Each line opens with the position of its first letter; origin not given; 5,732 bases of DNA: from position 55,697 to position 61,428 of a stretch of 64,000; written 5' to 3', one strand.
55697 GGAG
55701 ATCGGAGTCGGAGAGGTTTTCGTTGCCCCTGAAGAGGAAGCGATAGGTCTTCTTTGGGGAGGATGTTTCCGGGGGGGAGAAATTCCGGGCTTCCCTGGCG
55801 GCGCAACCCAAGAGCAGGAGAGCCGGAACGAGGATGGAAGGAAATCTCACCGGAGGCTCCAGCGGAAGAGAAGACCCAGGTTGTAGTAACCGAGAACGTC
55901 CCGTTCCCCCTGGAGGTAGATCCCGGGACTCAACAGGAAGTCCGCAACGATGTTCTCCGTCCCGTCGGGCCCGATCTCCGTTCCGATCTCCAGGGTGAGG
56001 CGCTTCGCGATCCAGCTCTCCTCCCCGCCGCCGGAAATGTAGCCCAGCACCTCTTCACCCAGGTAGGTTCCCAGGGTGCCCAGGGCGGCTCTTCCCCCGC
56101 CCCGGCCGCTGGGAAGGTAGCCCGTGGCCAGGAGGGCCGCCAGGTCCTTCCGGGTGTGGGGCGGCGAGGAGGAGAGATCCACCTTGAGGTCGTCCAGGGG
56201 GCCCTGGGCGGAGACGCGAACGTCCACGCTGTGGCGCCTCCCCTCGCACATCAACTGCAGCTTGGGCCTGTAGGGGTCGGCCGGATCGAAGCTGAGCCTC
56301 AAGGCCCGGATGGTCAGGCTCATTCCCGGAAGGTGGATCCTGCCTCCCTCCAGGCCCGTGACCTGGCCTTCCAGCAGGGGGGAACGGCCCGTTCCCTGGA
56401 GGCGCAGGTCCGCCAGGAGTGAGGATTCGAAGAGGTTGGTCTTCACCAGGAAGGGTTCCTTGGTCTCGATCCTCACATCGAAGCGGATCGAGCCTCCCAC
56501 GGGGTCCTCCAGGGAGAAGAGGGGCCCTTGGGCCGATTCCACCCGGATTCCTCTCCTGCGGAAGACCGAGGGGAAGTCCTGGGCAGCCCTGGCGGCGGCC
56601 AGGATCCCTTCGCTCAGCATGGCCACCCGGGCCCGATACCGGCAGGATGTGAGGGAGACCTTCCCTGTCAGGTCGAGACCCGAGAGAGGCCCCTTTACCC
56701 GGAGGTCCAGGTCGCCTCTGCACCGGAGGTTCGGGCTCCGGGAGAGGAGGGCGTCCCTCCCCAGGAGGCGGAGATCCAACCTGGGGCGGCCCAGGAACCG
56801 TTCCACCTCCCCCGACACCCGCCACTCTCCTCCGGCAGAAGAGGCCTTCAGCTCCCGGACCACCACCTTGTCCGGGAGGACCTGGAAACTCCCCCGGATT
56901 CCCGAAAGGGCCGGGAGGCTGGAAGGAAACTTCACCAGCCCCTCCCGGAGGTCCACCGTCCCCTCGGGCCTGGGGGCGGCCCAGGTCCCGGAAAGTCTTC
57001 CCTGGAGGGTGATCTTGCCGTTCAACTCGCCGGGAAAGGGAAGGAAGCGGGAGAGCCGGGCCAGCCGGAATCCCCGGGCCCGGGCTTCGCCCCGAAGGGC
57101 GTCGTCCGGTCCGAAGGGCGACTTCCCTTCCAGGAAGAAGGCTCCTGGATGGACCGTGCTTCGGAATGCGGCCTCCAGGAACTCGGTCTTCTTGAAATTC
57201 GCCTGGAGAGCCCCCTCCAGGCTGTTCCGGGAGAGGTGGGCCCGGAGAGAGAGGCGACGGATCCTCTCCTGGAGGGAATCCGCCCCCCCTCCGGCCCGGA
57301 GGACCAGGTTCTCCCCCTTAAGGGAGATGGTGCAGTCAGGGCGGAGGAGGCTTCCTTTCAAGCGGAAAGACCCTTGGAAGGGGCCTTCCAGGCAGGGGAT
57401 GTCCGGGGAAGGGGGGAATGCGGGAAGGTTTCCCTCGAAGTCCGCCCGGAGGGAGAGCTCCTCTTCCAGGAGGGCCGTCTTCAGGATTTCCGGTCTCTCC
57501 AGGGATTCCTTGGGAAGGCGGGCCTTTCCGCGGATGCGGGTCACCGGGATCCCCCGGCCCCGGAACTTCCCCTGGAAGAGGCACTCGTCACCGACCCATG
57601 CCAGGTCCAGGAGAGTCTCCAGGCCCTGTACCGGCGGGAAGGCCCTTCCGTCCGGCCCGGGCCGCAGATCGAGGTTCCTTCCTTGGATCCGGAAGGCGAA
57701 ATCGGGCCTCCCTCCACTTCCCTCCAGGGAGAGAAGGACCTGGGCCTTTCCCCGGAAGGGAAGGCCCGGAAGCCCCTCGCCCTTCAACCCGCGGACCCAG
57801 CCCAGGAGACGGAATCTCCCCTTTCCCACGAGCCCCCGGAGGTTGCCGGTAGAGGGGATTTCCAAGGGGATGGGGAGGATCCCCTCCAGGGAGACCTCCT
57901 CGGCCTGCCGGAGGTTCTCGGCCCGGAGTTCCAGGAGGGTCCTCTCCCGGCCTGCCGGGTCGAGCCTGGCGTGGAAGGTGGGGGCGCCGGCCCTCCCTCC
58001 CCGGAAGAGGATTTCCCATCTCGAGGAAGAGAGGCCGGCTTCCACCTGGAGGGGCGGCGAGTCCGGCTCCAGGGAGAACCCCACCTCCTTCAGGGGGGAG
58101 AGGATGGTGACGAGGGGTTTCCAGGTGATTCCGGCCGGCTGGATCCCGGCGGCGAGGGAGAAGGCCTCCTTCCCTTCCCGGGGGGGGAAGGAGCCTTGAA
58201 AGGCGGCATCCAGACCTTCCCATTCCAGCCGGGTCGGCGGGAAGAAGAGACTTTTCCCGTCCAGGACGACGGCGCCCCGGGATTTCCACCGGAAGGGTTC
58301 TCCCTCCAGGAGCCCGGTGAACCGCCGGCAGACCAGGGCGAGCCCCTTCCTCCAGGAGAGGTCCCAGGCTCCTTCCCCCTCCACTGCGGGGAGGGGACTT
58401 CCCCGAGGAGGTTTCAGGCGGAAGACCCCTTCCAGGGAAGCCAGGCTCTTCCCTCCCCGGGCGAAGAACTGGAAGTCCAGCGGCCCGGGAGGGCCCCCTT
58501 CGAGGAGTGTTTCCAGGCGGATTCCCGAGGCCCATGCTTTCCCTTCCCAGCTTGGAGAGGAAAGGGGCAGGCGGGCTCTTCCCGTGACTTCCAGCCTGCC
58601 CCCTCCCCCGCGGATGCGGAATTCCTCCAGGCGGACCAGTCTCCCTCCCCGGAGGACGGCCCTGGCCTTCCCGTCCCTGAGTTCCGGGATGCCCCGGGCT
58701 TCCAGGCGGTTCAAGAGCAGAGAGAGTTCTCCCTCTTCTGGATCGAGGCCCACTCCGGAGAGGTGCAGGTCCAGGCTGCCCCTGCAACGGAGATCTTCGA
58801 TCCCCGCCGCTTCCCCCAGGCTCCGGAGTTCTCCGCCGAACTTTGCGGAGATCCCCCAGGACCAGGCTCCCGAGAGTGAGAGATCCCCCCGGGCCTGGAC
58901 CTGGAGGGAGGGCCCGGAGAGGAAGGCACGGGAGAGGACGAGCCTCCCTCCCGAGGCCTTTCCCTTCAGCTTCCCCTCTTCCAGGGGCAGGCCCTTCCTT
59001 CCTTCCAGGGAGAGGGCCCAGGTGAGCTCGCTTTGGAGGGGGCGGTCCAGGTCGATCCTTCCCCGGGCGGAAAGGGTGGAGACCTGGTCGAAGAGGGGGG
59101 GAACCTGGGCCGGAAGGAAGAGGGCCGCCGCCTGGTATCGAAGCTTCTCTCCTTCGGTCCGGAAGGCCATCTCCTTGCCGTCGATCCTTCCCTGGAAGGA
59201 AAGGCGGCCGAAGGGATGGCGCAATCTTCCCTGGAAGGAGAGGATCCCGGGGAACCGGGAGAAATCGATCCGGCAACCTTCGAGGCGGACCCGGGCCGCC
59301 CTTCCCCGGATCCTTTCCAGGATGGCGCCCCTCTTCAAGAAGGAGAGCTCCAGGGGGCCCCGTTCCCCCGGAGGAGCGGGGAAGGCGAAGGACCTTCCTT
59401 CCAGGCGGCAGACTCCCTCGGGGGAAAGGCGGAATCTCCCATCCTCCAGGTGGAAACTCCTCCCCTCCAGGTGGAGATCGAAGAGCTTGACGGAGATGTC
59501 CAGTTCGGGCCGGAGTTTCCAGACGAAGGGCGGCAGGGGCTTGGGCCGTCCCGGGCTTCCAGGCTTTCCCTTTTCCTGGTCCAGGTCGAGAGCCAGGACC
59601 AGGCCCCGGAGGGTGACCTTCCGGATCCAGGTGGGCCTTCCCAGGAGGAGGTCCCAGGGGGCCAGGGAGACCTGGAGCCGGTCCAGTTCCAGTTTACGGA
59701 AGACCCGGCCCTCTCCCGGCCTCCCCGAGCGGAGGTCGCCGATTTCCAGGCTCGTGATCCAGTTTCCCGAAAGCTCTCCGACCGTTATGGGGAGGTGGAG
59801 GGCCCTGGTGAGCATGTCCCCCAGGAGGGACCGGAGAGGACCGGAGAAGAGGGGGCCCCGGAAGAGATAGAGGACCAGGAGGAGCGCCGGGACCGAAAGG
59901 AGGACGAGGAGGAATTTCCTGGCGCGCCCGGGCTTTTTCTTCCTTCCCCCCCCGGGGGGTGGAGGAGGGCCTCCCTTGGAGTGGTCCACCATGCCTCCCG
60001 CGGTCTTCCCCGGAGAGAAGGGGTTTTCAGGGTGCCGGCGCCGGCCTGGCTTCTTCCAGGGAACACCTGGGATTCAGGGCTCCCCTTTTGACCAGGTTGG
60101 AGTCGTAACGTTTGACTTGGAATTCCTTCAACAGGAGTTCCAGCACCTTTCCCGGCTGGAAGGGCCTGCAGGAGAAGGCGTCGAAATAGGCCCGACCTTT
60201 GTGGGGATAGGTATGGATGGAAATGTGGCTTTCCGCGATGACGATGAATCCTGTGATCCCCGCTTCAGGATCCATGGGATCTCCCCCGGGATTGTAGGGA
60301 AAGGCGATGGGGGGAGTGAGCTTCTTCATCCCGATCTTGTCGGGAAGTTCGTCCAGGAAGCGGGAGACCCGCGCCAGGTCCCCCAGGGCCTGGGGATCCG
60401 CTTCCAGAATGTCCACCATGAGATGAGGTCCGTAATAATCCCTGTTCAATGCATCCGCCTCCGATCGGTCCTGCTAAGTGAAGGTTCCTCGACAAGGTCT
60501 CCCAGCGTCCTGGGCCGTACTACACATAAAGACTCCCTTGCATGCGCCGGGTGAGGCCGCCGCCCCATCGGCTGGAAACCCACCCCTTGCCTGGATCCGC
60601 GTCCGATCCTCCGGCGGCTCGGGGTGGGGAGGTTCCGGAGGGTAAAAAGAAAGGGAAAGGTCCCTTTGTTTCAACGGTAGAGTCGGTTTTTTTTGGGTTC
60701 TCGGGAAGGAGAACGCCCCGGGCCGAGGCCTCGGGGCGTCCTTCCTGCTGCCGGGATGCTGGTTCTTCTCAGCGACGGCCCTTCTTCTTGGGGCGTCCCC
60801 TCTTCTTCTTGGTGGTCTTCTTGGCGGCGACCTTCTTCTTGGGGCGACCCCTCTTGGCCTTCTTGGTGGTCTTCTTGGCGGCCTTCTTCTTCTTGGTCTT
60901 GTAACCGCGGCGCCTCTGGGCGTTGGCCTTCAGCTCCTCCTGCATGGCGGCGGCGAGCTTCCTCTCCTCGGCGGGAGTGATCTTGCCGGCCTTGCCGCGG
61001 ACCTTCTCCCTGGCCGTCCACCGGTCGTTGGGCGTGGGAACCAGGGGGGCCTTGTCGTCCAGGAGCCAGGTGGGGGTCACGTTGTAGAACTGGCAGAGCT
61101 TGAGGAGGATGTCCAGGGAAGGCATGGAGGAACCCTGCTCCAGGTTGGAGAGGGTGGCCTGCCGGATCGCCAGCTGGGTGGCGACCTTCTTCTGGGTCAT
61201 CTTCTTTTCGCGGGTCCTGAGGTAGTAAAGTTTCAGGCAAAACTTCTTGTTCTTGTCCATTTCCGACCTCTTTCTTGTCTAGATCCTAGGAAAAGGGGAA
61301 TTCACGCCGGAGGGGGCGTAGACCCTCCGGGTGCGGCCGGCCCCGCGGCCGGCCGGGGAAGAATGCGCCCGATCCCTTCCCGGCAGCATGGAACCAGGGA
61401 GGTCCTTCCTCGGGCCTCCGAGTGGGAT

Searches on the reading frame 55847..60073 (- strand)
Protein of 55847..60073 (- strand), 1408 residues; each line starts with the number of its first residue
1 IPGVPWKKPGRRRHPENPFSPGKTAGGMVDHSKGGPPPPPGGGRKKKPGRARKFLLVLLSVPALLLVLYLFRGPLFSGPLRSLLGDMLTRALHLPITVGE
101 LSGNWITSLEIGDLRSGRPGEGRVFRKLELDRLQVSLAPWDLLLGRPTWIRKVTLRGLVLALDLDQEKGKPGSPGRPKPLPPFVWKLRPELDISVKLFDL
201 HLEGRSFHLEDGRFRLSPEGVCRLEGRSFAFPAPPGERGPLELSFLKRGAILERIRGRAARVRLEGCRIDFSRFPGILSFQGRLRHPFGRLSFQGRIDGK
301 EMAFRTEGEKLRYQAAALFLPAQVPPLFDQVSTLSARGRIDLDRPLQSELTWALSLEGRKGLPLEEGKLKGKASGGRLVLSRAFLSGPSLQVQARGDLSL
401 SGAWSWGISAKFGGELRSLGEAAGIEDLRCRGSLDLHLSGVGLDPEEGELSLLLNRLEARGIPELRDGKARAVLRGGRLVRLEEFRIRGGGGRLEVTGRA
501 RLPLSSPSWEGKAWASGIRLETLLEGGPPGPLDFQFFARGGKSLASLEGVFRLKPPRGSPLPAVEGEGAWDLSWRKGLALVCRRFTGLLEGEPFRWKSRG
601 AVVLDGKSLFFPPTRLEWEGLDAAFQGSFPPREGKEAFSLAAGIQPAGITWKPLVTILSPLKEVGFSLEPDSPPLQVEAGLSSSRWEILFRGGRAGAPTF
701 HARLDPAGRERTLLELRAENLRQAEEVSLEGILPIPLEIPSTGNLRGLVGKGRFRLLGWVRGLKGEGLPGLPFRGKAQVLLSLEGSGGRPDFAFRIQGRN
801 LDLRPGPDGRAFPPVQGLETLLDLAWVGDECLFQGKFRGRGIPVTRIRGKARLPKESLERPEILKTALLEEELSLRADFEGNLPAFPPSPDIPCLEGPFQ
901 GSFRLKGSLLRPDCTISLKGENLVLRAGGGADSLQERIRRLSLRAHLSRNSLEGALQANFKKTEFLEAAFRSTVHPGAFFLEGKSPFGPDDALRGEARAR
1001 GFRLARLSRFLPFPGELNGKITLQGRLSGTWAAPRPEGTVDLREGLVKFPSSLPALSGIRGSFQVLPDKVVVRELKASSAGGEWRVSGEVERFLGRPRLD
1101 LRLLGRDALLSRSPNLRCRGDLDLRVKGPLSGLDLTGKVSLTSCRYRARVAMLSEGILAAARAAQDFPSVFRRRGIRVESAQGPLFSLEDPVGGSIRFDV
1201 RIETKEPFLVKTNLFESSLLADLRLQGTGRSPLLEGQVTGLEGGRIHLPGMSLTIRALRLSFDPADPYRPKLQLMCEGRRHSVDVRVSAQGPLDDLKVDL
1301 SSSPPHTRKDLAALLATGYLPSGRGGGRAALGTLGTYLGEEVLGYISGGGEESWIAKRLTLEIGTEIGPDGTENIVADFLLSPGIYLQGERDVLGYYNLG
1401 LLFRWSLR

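Call 16: search_protein_families(library=pfam, proteins=[window:55847-60073:-], max_evalue=0.001)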
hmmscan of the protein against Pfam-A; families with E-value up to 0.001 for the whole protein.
window:55847-60073:- (1408 aa): 3 families
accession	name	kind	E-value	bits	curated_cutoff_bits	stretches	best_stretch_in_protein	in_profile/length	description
PF04357.19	TamB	-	8.2e-27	94.9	22.4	1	1075-1361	3-297/381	TamB, inner membrane protein subunit of TAM complex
PF13116.12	YhdP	-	5e-05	21.8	46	1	52-215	12-153/1224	YhdP protein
PF11739.14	YdbH-like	-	7.7e-05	22.2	26.3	1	289-525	527-756/893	Intermembrane phospholipid transport protein YdbH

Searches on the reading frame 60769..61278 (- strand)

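Call 16: search_protein_families(library=pfam, proteins=[window:60769-61278:-], max_evalue=0.001)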
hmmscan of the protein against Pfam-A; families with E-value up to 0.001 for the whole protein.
window:60769-61278:- (169 aa): 4 families
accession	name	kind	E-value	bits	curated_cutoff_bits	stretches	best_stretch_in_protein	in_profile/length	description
PF01381.28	HTH_3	-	1.1e-13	51.4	23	1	18-72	2-55/55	Helix-turn-helix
PF12844.13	HTH_19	-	5.1e-12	46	30.2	1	23-74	9-60/64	Helix-turn-helix domain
PF13443.12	HTH_26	-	2.1e-07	31.5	22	1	23-73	7-58/63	Cro/C1-type HTH DNA-binding domain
PF13560.12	HTH_31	-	3.3e-07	30.9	27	1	24-69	12-58/64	Helix-turn-helix domain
